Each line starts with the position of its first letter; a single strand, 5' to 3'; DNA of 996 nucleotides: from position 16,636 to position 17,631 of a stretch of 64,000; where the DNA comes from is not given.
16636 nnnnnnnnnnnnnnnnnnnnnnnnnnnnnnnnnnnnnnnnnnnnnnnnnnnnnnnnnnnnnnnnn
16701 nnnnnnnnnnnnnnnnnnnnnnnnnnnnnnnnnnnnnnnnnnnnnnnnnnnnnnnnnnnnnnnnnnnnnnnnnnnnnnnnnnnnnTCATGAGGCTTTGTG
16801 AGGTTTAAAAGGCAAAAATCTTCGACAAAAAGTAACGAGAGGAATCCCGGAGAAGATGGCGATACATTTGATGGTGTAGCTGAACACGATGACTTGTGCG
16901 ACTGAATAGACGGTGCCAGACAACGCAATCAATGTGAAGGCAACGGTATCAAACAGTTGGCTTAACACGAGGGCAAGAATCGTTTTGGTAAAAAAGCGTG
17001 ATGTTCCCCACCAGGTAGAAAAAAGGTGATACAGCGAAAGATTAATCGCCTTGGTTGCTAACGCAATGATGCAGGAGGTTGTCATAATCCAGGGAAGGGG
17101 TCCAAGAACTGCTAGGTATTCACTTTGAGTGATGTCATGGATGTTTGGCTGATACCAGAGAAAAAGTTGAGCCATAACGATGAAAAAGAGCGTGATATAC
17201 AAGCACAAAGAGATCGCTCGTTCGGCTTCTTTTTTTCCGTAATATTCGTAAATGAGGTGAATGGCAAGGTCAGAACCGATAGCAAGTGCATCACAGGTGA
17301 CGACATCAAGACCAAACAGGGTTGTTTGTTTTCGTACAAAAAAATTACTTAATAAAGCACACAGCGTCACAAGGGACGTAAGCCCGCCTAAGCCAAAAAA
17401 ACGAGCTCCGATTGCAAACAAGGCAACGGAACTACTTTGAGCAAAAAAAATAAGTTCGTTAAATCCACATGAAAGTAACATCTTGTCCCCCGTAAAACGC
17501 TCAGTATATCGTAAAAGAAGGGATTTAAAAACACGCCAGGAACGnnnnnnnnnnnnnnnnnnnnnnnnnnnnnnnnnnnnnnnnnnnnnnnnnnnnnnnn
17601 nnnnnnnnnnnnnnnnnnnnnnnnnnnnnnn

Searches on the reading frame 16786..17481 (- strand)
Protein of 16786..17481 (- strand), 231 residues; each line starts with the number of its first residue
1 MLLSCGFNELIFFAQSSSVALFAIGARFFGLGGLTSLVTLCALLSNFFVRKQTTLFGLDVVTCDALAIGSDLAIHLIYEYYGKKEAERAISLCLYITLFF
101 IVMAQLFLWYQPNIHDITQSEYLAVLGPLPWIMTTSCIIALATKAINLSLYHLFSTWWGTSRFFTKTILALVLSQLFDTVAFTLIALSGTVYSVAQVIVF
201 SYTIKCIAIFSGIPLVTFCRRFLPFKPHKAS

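Call 54: search_protein_families(library=pfam, proteins=[window:16786-17481:-], max_evalue=0.00001)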
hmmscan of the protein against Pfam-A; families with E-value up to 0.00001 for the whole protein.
window:16786-17481:- (231 aa): 1 family
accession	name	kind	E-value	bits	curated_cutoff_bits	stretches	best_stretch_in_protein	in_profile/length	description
PF02592.20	Vut_1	-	1.9e-20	74.2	27.2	1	74-217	14-150/152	Putative vitamin uptake transporter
